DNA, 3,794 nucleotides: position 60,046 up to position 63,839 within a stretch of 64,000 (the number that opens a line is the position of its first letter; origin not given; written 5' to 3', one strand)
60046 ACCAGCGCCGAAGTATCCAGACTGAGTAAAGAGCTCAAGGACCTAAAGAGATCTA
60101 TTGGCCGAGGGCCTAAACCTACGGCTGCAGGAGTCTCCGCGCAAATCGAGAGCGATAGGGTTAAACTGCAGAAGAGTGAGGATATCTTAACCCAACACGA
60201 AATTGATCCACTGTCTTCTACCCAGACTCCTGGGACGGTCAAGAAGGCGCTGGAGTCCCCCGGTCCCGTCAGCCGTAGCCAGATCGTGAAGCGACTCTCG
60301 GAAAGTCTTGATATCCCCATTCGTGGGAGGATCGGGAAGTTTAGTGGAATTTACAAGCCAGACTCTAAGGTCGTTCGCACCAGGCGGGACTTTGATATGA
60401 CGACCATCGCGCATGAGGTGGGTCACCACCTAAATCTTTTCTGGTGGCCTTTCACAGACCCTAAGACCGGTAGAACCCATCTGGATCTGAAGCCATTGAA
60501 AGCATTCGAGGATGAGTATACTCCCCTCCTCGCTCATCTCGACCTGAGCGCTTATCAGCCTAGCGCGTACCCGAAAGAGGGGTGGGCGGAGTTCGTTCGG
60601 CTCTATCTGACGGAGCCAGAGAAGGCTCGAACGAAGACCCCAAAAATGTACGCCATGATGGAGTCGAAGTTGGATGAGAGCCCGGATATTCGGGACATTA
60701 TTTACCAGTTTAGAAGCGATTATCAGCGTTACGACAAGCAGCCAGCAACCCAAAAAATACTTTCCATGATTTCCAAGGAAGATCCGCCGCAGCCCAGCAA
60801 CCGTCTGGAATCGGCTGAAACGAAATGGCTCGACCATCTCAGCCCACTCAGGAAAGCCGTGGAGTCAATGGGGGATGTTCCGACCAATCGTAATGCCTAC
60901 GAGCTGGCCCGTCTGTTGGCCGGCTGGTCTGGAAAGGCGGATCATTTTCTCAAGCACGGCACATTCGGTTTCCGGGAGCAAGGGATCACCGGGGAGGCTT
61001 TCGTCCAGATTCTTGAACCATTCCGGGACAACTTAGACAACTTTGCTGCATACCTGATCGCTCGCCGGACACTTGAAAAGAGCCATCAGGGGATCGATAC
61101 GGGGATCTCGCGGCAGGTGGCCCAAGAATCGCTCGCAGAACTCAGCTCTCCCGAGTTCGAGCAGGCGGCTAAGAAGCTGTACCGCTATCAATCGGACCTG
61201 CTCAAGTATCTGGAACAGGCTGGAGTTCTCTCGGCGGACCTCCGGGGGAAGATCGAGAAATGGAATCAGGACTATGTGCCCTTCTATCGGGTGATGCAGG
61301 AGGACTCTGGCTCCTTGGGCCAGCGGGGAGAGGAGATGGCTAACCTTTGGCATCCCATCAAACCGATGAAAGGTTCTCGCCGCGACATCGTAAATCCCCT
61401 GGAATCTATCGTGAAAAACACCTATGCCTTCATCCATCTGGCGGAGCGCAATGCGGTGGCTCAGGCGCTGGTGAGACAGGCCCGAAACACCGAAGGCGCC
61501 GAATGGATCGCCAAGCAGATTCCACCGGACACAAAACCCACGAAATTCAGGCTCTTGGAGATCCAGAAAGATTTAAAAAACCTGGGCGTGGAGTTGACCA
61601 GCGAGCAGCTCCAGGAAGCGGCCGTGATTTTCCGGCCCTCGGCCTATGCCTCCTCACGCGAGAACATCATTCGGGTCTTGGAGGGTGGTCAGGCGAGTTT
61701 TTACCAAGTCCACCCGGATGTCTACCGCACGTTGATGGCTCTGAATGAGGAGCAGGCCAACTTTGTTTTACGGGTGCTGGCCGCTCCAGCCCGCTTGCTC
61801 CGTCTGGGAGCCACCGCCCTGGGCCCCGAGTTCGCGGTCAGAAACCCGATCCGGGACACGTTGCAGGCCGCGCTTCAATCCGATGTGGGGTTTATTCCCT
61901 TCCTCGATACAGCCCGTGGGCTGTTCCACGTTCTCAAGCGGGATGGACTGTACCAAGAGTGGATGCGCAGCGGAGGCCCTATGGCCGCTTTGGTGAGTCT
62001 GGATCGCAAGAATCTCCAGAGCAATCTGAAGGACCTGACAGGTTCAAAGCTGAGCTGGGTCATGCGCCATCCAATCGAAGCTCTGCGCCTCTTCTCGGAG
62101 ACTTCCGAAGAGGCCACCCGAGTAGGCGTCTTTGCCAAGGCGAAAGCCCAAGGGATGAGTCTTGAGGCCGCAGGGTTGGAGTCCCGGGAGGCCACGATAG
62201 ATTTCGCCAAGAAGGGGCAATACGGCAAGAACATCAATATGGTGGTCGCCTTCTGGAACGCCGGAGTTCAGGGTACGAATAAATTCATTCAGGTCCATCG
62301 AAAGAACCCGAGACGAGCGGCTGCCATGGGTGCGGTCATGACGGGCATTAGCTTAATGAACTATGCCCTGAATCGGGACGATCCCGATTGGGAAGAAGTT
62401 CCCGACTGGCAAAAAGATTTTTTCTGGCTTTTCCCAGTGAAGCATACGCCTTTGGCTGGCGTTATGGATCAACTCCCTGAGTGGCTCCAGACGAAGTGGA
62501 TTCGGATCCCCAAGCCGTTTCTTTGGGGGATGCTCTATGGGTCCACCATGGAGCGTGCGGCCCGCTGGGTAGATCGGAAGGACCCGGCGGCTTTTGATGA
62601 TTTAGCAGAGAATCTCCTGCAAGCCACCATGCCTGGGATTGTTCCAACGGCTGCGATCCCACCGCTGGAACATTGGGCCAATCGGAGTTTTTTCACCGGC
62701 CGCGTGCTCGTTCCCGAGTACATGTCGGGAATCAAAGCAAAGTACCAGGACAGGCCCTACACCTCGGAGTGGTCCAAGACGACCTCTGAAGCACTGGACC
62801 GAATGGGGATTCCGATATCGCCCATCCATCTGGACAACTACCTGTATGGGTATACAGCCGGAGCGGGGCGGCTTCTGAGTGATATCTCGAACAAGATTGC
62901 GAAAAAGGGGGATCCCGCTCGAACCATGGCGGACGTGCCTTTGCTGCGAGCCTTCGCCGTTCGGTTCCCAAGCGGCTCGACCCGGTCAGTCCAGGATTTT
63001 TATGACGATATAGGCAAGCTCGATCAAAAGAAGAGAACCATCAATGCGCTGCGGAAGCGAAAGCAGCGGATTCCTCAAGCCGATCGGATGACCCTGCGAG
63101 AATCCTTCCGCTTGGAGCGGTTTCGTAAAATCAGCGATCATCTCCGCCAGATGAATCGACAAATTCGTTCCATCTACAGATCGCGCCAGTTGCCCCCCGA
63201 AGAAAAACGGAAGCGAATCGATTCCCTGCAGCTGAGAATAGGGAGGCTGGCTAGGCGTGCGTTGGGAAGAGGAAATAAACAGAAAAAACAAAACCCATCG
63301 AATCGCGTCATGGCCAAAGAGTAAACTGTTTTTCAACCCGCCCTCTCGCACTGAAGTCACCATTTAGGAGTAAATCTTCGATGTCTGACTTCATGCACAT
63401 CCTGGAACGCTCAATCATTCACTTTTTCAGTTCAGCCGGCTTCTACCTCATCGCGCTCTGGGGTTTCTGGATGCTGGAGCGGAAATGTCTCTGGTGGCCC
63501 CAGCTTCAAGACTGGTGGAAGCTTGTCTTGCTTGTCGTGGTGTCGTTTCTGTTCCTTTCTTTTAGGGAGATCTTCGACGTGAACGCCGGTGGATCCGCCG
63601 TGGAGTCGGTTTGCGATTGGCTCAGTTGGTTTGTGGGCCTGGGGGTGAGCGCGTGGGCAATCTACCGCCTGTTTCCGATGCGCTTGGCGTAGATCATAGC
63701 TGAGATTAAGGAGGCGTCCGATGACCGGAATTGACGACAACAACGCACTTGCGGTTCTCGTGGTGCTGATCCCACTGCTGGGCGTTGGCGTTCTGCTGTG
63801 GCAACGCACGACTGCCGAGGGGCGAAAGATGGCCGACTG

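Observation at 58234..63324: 1696-aa virion-region protein combining a ParB/Srx-like domain and an HExxH zincin-like motif: candidate polyvalent ejected protein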

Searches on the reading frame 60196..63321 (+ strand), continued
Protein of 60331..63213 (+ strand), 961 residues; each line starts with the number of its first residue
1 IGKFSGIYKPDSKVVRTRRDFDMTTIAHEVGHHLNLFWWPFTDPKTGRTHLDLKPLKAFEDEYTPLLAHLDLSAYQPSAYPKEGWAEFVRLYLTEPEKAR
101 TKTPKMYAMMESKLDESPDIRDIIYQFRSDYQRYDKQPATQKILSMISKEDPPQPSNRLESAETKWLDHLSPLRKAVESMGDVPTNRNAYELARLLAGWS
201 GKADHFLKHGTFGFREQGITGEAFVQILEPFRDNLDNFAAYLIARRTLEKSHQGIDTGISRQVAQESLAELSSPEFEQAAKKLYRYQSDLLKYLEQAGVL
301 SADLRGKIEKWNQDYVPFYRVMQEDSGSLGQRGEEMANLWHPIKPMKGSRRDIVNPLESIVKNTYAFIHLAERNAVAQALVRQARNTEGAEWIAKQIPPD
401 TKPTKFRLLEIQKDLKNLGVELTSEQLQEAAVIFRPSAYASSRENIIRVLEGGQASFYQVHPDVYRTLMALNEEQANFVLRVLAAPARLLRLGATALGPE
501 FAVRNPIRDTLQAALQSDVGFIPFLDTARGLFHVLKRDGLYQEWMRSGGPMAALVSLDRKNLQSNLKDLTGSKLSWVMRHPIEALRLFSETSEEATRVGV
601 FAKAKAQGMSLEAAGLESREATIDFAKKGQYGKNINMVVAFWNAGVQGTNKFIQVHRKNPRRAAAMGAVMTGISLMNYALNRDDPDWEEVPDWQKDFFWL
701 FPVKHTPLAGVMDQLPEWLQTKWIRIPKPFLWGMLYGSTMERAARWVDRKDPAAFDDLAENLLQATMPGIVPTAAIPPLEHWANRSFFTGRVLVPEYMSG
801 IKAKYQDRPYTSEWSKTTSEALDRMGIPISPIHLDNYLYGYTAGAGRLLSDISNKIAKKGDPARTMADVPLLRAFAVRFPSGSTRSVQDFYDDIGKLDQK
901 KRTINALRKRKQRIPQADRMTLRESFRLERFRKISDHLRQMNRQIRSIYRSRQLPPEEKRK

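Call 82: fold_search(model_id=the predicted structure, library=viral)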
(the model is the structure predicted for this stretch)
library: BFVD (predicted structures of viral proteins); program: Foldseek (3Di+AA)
matches with E <= 10: 206; with E <= 0.001: 62
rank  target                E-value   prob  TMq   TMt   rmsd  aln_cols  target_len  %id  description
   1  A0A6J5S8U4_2          1.1e-39  1.00  0.52  0.40  21.2      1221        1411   23  Large polyvalent protein associated domain-containing protein [uncultured Caudovirales phage]
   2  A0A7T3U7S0            3.8e-35  1.00  0.47  0.39  30.6      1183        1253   23  (no name in the UniProt tables at hand)
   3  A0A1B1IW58            3.4e-34  1.00  0.48  0.36  26.4      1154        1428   24  (no name in the UniProt tables at hand)
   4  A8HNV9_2              4.0e-33  1.00  0.46  0.37  31.5      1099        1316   22  (no name in the UniProt tables at hand)
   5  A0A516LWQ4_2          1.1e-32  1.00  0.50  0.53  22.5       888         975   23  (no name in the UniProt tables at hand)
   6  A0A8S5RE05            2.0e-32  1.00  0.43  0.34  30.3      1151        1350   21  Type I restriction enzyme Methylase [virus sp. ctqq75]
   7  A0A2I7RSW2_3          4.8e-32  1.00  0.49  0.46  28.8      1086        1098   23  (no name in the UniProt tables at hand)
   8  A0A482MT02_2          6.4e-32  1.00  0.49  0.46  33.1      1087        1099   21  Large polyvalent protein associated domain-containing protein [Escherichia phage PTXU04]
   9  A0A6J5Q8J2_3          8.1e-26  1.00  0.44  0.43  23.1       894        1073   22  RelA/SpoT [uncultured Caudovirales phage]
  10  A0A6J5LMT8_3          1.3e-24  1.00  0.43  0.42  23.3       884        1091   21  Uncharacterized protein [uncultured Caudovirales phage]
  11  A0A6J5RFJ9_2          1.3e-24  1.00  0.41  0.36  31.9      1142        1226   18  Large polyvalent protein associated domain-containing protein [uncultured Caudovirales phage]
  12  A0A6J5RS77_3          6.7e-24  1.00  0.43  0.38  25.1       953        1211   19  Uncharacterized protein [uncultured Caudovirales phage]
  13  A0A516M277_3          1.5e-23  1.00  0.39  0.36  26.2       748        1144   20  (no name in the UniProt tables at hand)
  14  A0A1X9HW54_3          2.0e-23  1.00  0.41  0.33  32.5      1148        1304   16  (no name in the UniProt tables at hand)
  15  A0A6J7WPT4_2          2.0e-23  1.00  0.42  0.36  30.2      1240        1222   17  Large polyvalent protein associated domain-containing protein [uncultured Caudovirales phage]
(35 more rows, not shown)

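Call 85: find_related_loci(query=A4, collection=genome_contigs, flank=6000)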
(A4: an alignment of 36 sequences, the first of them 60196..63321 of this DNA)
Query A4 (1042 aa) in genome_contigs; peptide patterns used: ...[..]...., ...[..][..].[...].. (x = any residue, [..] = any of these).
152 stretches matched a pattern; 71 encode a relative of the query (tblastn E <= 1e-3); 67 distinct loci.
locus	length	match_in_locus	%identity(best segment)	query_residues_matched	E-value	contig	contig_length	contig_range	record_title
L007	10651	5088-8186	46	14-1038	0e+0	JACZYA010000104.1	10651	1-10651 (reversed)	MAG: Acidobacteria bacterium isolate B25T1B10 B25T1B10_NODE3959, whole genome shotgun sequence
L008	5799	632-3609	46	25-1023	0e+0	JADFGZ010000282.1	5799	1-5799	MAG: Acidobacteria bacterium isolate B32T1B5 B32T1B5_NODE23008, whole genome shotgun sequence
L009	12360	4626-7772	38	14-1042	0e+0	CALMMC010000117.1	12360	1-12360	MAG TPA_asm: uncultured bacterium isolate ERR2113687_bin.60_CONCOCT_v1.1_MAG genome assembly, contig: ERZ1026810.988, wh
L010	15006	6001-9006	38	24-1028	0e+0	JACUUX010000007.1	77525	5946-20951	MAG: Nitrospirae bacterium isolate Kmv42 NODE_98_length_77525_cov_91.795895, whole genome shotgun sequence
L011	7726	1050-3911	36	8-1025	0e+0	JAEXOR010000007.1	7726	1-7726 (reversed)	MAG: Bacillota bacterium isolate OH_HBrB_152 k127_1319615, whole genome shotgun sequence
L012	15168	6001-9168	35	24-1022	0e+0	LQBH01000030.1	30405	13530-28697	MAG: delta proteobacterium MLS_D scaffold_35, whole genome shotgun sequence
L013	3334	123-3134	37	24-1025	0e+0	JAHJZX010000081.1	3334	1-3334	MAG: Gammaproteobacteria bacterium isolate Undefined_mixed_planktonic.mb.135 Undefined_mixed_p.mb.135_k141_821111, whole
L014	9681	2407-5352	36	19-1024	1e-177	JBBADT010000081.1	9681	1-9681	MAG: Advenella sp. isolate SO_2017_LW2_13 scaffold_15228_c1_LW138R_2017, whole genome shotgun sequence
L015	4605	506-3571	35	25-1020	2e-180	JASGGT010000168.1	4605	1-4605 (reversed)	MAG: Desulfovibrio sp. isolate 5H096 JMF-2111-06-0005.hyb.bin.96_167, whole genome shotgun sequence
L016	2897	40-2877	35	25-997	0e+0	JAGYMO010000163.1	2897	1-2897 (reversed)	MAG: Deltaproteobacteria bacterium isolate M55B121 k51_2480067_flag_0_multi_117.3781_len_2897, whole genome shotgun sequ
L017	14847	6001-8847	34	25-1025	6e-166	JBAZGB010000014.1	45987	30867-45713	MAG: Eubacteriales bacterium isolate SO_2017_LW3_34 NODE_1733_length_45987_cov_3.349324_LW162_2017, whole genome shotgun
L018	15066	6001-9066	35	10-1023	5e-163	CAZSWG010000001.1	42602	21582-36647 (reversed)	MAG TPA_asm: uncultured Candidatus Saccharibacteria bacterium isolate SRP050083_co2_394 genome assembly, contig: NODE_48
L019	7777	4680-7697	34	25-1038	7e-159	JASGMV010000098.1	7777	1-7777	MAG: Desulfovibrionales bacterium isolate DJKA126_ANT-KO_bin.42 scaffold_4526, whole genome shotgun sequence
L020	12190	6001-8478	36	16-835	9e-155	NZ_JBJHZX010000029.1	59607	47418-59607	Candidatus Clostridium eludens strain WILCCON 0269 NODE_29_length_59607_cov_138.012044, whole genome shotgun sequence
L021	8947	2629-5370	34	131-1032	2e-150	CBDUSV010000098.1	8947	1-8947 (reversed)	MAG TPA_asm: uncultured bacterium isolate SRR22302374_concoct_103 genome assembly, contig: ERZ26661914.6003, whole genom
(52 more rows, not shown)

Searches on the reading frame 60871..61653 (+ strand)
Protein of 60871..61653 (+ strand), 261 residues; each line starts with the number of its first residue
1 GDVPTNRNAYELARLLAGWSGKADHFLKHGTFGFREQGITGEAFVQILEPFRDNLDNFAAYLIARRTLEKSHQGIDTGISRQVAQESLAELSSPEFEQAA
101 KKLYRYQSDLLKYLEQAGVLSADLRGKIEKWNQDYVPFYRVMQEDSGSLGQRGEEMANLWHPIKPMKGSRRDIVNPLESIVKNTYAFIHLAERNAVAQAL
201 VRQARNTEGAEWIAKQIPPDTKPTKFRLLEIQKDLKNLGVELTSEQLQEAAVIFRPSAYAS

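Call 56: search_protein_families(library=pfam, proteins=[window:60871-61653:+], max_evalue=5)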
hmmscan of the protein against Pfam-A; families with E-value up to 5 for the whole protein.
window:60871-61653:+ (261 aa): 3 families
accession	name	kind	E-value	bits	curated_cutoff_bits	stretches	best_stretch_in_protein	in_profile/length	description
PF17934.6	TetR_C_26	-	0.17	12.7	25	0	127-145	31-49/109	Tetracyclin repressor-like, C-terminal domain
PF07969.17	Amidohydro_3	-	0.19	11.6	29.7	1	77-145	135-199/472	Amidohydrolase family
PF24918.1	NET2A_C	-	0.2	11.9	27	1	82-129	53-100/180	NET2A, C-terminal domain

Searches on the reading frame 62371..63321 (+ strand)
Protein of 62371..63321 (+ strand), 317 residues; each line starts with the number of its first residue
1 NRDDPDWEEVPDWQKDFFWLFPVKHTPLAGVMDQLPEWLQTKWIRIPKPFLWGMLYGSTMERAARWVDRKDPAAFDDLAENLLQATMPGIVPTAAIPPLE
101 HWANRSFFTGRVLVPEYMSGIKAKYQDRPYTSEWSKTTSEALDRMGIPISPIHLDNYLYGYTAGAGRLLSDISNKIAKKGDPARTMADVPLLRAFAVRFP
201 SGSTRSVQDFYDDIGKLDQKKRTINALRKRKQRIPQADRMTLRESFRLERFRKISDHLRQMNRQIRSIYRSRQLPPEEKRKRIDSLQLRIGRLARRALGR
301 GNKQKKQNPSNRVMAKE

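Call 56: search_protein_families(library=pfam, proteins=[window:62371-63321:+], max_evalue=5)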
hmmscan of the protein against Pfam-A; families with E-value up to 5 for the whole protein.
window:62371-63321:+ (317 aa): 4 families
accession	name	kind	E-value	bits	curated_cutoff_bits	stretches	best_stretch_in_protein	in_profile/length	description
PF18857.6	LPD38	-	1e-35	124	27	1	4-191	1-188/189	Large polyvalent protein associated domain 38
PF09447.15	Cnl2_NKP2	-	0.0056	17.2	27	1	241-273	14-46/65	Cnl2/NKP2 family protein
PF03934.19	T2SSK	-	0.048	14.5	24.2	1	47-90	7-50/63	Type II secretion system (T2SS), protein K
PF24918.1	NET2A_C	-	0.14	12.4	27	1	195-287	18-103/180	NET2A, C-terminal domain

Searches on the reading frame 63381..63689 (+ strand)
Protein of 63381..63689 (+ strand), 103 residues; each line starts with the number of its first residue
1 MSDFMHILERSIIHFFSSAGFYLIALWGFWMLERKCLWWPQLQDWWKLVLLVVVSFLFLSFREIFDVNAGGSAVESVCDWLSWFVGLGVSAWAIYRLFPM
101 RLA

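Call 9: search_protein_families(library=phrogs, proteins=[window:63381-63689:+], max_evalue=0.001)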
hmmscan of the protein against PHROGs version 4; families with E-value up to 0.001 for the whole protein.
window:63381-63689:+ (103 aa): 0 families

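Call 89: search_protein_families(library=pfam, proteins=[window:63381-63689:+], max_evalue=0.5)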
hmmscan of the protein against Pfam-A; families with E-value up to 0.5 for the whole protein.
window:63381-63689:+ (103 aa): 1 family
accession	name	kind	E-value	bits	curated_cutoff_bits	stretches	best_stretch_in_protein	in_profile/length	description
PF11992.13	TgpA_N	-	0.25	10.7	30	1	15-94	19-92/333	TgpA N-terminal domain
